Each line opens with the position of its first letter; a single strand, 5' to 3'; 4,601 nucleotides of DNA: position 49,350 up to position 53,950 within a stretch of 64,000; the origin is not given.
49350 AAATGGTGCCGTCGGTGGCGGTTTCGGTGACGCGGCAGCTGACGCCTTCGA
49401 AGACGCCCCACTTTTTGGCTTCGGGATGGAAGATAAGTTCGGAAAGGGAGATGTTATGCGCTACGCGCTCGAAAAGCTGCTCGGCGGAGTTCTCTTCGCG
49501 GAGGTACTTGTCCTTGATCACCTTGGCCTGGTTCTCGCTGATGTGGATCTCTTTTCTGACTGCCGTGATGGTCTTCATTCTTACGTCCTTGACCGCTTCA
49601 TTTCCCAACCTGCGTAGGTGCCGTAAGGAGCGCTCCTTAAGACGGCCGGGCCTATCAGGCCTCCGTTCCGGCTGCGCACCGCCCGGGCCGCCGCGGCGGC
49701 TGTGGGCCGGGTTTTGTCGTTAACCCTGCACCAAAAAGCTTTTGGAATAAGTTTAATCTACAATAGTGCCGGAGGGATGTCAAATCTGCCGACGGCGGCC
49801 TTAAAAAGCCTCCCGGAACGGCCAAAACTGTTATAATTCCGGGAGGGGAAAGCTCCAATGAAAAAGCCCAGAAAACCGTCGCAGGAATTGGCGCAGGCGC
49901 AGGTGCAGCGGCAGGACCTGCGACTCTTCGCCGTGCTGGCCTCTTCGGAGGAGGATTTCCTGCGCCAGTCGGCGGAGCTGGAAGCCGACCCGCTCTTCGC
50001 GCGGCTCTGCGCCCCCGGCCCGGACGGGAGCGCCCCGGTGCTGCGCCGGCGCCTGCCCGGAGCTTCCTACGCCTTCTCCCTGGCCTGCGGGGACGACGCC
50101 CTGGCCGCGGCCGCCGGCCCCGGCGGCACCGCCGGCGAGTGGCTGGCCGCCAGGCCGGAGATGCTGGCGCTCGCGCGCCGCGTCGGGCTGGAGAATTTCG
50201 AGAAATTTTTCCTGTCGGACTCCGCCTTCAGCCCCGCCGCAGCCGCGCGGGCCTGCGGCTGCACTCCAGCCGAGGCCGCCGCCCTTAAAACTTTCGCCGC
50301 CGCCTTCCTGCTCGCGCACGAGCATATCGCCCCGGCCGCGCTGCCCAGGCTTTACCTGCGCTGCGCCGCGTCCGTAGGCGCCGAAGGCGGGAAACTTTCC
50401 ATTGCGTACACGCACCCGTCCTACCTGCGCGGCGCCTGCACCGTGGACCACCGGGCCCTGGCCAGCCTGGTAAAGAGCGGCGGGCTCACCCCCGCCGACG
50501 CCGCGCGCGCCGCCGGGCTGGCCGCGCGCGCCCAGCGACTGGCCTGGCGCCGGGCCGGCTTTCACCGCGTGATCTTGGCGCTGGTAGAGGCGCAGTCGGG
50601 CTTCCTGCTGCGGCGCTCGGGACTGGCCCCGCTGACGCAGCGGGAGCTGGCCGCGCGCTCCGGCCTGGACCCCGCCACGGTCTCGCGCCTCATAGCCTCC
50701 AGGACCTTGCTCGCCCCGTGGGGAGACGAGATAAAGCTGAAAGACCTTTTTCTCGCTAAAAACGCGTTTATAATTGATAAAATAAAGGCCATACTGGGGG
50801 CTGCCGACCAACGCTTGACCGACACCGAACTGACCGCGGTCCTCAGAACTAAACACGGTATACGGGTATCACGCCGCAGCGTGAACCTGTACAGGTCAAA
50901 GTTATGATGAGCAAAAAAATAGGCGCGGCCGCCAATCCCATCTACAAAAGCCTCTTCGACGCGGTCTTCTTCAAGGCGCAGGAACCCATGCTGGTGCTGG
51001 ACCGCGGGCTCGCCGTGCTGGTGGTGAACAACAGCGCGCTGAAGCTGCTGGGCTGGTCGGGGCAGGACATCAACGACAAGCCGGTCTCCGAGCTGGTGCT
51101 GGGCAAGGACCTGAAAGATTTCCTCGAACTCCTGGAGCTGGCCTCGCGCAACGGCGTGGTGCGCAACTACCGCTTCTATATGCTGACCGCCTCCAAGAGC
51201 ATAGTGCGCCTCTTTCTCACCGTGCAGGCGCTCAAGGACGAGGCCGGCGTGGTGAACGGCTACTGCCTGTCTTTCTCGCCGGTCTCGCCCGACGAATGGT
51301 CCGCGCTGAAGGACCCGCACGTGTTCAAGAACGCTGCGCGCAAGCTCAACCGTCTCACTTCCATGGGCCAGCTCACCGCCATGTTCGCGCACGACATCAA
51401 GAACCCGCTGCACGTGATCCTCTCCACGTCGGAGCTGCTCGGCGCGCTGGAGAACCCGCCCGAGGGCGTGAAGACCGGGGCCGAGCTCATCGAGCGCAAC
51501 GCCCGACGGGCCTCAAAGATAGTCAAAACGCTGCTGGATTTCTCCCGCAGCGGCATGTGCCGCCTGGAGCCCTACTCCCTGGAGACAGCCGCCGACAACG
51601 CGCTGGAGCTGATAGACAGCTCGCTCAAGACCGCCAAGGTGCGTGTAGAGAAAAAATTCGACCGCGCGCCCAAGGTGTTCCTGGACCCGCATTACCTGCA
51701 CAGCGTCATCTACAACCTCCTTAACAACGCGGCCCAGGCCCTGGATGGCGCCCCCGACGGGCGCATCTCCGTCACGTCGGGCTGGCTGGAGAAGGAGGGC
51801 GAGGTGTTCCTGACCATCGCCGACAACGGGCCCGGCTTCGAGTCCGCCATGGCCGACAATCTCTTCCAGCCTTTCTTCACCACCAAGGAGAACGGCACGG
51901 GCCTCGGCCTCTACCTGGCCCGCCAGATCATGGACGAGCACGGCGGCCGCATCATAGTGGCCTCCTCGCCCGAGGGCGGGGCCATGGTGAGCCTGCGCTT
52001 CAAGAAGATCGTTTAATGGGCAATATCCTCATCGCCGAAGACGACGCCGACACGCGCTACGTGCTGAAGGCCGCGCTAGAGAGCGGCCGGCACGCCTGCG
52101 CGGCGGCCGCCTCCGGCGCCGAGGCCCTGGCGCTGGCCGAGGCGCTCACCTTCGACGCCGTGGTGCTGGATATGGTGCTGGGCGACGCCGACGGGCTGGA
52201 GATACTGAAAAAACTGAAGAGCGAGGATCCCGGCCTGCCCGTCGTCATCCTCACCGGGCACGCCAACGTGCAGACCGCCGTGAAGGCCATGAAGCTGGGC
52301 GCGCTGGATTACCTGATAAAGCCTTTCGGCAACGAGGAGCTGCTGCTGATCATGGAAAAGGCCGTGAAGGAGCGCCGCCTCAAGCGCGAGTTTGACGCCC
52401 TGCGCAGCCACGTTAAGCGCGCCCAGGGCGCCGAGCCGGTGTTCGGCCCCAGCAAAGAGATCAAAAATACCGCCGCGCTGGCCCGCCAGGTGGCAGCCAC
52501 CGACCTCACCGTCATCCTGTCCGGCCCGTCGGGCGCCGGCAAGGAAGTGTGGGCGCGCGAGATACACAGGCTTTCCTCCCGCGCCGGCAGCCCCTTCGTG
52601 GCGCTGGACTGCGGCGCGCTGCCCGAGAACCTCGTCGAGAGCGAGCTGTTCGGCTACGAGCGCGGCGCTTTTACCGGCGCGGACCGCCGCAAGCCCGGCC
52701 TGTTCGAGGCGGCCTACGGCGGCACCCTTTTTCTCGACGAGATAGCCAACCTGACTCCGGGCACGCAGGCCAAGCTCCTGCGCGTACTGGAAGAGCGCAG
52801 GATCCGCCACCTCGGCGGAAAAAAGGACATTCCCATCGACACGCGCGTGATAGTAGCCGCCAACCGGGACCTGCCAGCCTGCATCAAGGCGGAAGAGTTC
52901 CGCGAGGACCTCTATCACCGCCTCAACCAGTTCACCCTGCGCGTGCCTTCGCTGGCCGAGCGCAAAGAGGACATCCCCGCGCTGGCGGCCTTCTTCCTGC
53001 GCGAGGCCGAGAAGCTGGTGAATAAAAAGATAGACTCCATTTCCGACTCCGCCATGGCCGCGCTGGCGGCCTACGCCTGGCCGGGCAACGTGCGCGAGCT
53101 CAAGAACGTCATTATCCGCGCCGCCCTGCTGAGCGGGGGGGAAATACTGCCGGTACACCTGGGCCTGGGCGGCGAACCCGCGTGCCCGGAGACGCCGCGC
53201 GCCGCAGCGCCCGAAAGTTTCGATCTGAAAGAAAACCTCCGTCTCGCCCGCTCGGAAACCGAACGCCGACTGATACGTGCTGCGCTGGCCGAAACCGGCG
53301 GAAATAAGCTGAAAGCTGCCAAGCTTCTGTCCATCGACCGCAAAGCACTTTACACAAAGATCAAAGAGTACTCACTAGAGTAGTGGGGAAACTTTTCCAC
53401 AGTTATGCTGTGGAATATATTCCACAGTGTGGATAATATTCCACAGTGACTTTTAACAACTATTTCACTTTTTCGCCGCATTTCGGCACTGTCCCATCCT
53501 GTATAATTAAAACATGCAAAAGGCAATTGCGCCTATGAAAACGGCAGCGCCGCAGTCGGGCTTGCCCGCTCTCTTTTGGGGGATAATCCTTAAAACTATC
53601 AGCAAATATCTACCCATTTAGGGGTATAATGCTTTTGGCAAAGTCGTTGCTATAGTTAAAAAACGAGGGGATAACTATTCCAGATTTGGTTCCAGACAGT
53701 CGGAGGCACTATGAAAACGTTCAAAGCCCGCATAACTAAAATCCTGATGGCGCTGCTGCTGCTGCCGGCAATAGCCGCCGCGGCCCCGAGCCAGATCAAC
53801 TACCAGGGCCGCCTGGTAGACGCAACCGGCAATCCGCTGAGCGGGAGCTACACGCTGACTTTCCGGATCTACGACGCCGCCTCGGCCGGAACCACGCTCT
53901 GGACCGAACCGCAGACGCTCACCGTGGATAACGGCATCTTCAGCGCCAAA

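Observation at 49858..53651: Self-contained sigma-54 module: compact sigma-54-like factor, PAS kinase and NtrC-type activator sitting directly on their presumptive target promoter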

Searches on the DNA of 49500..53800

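Call 79: search_rna_families(source=window, start=49500, end=53800, threshold=evalue, max_evalue=1)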
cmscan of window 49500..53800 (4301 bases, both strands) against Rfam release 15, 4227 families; matches with E-value up to 1: 0.
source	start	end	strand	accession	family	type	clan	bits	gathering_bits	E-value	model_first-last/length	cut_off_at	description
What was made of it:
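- Tried and rejected: Rfam finds nothing in 49500-53800 (call 79).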

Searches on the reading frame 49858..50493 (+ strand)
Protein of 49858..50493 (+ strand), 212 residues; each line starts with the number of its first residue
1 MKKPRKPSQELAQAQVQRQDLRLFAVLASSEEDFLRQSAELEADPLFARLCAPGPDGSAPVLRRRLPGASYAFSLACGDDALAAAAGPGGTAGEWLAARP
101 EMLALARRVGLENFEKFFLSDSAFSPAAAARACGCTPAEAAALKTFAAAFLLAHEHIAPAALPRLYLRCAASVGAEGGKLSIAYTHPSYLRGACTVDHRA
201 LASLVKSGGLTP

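Call 53: predict_structure(alignment_id=A2)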
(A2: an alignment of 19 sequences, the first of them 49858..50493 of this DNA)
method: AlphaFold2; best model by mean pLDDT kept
length: 212 residues; sequences in the alignment: 19
mean_pLDDT: 62.5   pTM: 0.49
mean pLDDT of the five models: 62.5, 60.9, 57.6, 53.3, 51.7
residues with pLDDT >= 90: 12; 70-90: 70; 50-70: 68; < 50: 62
segments of 3 or more residues with pLDDT < 50: 1-27, 66-71, 88-92, 162-176, 179-183
pLDDT, mean of each block of 10 residues (from residue 1): 38 33 44 65 79 81 54 57 53 60 82 72 83 92 77 56 46 45 48 68 81 63
secondary structure, 60 per line:
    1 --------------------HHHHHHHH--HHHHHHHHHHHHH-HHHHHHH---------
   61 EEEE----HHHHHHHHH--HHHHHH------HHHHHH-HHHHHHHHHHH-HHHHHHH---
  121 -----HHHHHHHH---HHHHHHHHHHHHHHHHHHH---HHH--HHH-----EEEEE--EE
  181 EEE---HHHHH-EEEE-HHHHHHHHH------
elements in order: H21-28 H31-43 H45-51 E61-64 H69-77 H80-85 H92-97 H99-109 H111-117 H126-133 H137-155 E172-176 E179-183 H187-191 E193-196 H198-206

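Call 68: fold_search(model_id=the predicted structure, library=pdb)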
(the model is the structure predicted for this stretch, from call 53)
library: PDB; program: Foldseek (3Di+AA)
matches with E <= 10: 54; with E <= 0.001: 0
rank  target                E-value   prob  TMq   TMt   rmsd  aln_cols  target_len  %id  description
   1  6p7e_B                6.2e-01  0.12  0.20  0.09  19.4       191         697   13  Structure of T7 DNA Polymerase Bound to a Primer/Template DNA and a Peptide that Mimics the C-terminal Tail of the Pri (released 2020-03-04)
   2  6p7e_A                8.2e-01  0.11  0.19  0.09  17.1       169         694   16  Structure of T7 DNA Polymerase Bound to a Primer/Template DNA and a Peptide that Mimics the C-terminal Tail of the Pri (released 2020-03-04)
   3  6p7e_C                1.4e+00  0.08  0.21  0.09  19.0       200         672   12  Structure of T7 DNA Polymerase Bound to a Primer/Template DNA and a Peptide that Mimics the C-terminal Tail of the Pri (released 2020-03-04)
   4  6n7w_H                1.5e+00  0.10  0.18  0.07  21.2       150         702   16  Structure of bacteriophage T7 leading-strand DNA polymerase (D5A/E7A)/Trx in complex with a DNA fork and incoming dTTP (released 2019-03-06)
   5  1t7p_A                2.0e+00  0.06  0.20  0.09  16.8       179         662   13  T7 DNA POLYMERASE COMPLEXED TO DNA PRIMER/TEMPLATE,A NUCLEOSIDE TRIPHOSPHATE, AND ITS PROCESSIVITY FACTOR THIOREDOXIN (released 1998-02-25)
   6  9msf_M                2.3e+00  0.04  0.18  0.11  23.5       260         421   17  de novo SigN RNA polymerase transcription initiation intermediate with post-catalytic bEBP state (RPi1 closed ring) (released 2025-08-13)
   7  6p7e_D                2.6e+00  0.06  0.19  0.09  19.2       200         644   12  Structure of T7 DNA Polymerase Bound to a Primer/Template DNA and a Peptide that Mimics the C-terminal Tail of the Pri (released 2020-03-04)
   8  8f1k_M                2.7e+00  0.02  0.16  0.10  24.8       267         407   12  SigN RNA polymerase early-melted intermediate bound to full duplex DNA fragment dhsU36 (-12T) (released 2023-04-05)
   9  8f1j_M                3.2e+00  0.02  0.18  0.11  24.8       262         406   15  SigN RNA polymerase early-melted intermediate bound to mismatch DNA fragment dhsU36mm2 (-12A) (released 2023-04-05)
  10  7bqs_MODEL_1_A        3.4e+00  0.09  0.22  0.32   8.2       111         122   17  Solution NMR structure of fold-U Nomur; de novo designed protein with an asymmetric all-alpha topology (released 2021-04-07)
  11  1zyq_A                3.4e+00  0.06  0.21  0.08  17.5       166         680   14  T7 DNA polymerase in complex with 8oG and incoming ddATP (released 2005-11-22)
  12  2w7n_B                3.8e+00  0.09  0.17  0.30  10.9        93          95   19  Crystal Structure of KorA Bound to Operator DNA: Insight into Repressor Cooperation in RP4 Gene Regulation (released 2009-02-17)
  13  1mfq_C                3.8e+00  0.09  0.19  0.32   7.4        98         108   14  Crystal Structure Analysis of a Ternary S-Domain Complex of Human Signal Recognition Particle (released 2002-09-20)
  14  1q2q                  3.8e+00  0.04  0.19  0.13  16.6       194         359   16  Enterobacter cloacae GC1 class C beta-lactamase complexed with penem WAY185229 (released 2004-09-14)
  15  3pvp_A                4.0e+00  0.06  0.16  0.26   9.1        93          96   17  Structure of Mycobacterium tuberculosis DnaA-DBD in complex with box2 DNA (released 2011-05-25)
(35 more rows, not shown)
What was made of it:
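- The N-terminal half modelled alone is poor (pLDDT 62) and finds nothing in the PDB (calls 53, 68).
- Tried and rejected: The model had pLDDT 62.5 and Foldseek found nothing below E=0.6 (calls 53, 68).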
